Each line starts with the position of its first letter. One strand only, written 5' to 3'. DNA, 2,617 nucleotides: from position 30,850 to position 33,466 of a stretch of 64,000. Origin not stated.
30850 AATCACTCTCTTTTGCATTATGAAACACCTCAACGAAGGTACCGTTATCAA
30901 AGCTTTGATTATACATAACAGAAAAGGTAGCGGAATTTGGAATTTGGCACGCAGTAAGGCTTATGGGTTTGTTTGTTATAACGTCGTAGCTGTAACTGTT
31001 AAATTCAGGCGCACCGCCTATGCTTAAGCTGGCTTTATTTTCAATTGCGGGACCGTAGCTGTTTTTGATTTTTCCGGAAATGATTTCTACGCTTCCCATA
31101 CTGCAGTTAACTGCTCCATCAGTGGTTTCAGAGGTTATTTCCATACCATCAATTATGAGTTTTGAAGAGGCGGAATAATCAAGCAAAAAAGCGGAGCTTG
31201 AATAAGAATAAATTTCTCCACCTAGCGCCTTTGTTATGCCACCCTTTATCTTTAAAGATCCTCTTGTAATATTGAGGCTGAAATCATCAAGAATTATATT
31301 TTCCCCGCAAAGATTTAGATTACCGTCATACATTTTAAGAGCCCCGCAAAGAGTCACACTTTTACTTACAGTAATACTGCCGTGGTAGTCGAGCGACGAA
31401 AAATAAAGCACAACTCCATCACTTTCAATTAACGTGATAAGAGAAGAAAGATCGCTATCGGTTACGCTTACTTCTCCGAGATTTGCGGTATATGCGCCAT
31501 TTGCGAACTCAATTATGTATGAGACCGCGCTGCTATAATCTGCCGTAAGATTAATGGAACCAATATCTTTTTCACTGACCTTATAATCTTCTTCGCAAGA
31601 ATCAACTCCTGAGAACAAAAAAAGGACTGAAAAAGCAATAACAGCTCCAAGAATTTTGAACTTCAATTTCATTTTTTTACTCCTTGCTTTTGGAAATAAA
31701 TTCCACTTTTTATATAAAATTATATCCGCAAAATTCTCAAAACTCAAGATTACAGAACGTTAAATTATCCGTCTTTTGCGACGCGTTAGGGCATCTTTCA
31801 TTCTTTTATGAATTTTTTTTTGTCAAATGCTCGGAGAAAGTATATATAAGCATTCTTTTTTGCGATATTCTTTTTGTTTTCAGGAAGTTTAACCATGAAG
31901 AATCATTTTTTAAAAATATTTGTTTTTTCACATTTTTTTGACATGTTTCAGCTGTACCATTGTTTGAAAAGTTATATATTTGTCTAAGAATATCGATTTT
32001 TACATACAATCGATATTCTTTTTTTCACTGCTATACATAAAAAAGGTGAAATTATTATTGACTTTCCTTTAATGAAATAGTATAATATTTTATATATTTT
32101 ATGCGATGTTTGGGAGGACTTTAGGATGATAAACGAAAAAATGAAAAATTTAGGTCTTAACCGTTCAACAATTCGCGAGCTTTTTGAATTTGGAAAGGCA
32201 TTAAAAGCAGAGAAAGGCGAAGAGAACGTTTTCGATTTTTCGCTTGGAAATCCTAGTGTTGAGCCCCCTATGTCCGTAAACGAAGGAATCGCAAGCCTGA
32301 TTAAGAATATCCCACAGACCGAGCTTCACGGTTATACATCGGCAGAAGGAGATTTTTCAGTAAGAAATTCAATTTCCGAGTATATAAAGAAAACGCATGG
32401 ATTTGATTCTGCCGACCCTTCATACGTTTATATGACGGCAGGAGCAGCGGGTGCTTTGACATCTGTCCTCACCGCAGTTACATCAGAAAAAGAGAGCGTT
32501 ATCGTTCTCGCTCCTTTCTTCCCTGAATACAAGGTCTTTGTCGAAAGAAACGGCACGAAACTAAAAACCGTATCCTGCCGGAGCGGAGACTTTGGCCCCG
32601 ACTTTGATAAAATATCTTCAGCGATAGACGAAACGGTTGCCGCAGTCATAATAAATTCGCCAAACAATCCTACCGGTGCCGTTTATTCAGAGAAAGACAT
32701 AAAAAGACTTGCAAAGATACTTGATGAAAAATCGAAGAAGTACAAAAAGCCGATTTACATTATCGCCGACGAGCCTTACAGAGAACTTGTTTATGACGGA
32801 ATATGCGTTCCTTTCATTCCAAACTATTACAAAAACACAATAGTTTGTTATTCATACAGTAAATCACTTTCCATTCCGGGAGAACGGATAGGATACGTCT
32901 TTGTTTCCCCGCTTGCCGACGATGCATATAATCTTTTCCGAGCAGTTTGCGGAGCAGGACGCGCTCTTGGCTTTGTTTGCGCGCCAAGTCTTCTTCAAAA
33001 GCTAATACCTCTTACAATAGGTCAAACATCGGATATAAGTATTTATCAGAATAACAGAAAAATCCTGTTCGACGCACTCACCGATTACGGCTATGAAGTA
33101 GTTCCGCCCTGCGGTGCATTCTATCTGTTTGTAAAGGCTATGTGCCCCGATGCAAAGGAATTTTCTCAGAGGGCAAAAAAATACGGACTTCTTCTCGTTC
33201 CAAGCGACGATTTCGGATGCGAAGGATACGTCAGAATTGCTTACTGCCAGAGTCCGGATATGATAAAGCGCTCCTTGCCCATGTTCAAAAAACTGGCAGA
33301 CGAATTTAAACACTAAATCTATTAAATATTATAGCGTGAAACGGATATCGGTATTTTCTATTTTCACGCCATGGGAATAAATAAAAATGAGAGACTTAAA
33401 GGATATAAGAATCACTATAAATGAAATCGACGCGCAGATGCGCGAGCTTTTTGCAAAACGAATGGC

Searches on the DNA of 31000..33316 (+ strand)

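Call 3: search_rna_families(source=window, start=31000, end=33000, threshold=evalue, max_evalue=10, show_alignments=3)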
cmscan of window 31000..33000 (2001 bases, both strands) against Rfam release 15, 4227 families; matches with E-value up to 10: 4.
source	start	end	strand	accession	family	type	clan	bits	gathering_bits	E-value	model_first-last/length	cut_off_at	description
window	31581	31664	-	RF02458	Virus_CITE_3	Cis-reg;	-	23.6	100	0.025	21-104/122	no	Aureusvirus cap-independent translation element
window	32819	32864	+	RF01096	PK-HAV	Cis-reg;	-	22.8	50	8.2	1-56/56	no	HepA virus 3'-terminal pseudoknot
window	31179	31264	-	RF02183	ST7-OT3_1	Gene; lncRNA;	-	18.3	50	6.8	1-79/79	no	ST7 overlapping transcript 3 conserved region 1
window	32339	32415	+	RF01167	sn2429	Gene; snRNA; snoRNA; CD-box;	-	16.5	50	7.3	1-77/77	no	Small nucleolar RNA sn2429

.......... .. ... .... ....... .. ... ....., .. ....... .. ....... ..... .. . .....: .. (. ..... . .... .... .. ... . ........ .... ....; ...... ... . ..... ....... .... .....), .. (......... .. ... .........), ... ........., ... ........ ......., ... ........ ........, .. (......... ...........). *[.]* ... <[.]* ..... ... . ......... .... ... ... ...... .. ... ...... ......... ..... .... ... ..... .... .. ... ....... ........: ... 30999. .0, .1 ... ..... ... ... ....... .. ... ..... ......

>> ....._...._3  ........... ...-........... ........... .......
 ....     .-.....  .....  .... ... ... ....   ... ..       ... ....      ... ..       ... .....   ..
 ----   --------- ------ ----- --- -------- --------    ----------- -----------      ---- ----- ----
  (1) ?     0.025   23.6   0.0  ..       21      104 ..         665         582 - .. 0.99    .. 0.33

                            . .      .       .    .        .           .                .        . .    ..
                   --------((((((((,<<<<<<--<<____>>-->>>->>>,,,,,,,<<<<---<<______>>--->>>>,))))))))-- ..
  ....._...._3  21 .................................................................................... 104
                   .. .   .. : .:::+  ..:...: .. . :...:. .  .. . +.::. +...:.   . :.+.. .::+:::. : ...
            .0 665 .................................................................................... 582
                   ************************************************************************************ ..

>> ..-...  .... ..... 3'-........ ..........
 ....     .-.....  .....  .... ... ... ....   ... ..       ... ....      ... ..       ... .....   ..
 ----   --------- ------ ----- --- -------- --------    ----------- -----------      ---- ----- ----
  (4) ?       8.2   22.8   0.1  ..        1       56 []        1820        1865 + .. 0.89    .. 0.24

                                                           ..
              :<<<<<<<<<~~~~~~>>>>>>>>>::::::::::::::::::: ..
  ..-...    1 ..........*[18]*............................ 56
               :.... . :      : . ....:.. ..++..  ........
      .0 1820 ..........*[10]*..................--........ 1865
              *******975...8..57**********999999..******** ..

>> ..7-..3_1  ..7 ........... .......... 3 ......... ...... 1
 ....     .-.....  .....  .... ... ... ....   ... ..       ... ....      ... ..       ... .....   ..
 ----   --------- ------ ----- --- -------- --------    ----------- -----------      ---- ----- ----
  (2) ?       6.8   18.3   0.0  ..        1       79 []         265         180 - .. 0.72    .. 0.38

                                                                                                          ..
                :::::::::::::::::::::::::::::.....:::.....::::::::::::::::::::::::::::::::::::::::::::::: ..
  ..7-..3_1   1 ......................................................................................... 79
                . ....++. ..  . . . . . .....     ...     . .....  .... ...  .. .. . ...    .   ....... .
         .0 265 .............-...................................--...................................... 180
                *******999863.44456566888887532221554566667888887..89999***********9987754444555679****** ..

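Call 36: search_rna_families(sources=[L020, L021, L024, L027, L034, L035], threshold=evalue, max_evalue=1)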
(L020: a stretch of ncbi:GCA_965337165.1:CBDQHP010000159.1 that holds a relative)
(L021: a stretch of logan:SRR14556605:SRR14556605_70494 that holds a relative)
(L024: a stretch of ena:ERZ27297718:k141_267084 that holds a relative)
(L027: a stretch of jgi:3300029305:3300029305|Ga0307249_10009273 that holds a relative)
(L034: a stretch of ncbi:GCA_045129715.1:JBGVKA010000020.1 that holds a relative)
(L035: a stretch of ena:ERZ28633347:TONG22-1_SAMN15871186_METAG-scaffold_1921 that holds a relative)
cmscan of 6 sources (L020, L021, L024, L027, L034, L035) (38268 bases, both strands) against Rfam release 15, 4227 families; matches with E-value up to 1: 0.
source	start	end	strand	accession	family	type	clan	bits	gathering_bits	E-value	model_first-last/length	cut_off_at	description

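Call 56: search_rna_families(sources=[L022, L040, L037, L026, L029], threshold=evalue, max_evalue=1)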
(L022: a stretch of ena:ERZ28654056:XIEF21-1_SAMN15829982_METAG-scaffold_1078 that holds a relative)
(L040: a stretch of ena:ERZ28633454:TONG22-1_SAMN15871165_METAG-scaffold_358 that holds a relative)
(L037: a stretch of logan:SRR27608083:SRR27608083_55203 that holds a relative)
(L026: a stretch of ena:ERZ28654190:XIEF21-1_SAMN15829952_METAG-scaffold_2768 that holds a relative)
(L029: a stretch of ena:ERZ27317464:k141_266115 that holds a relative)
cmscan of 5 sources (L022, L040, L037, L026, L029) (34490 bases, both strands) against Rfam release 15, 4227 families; matches with E-value up to 1: 1.
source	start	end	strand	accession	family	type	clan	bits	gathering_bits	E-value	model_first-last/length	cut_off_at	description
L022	2657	2728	-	RF03323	mir-3613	Gene; miRNA;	-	24.5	91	0.52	1-86/86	no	mir-3613 microRNA precursor family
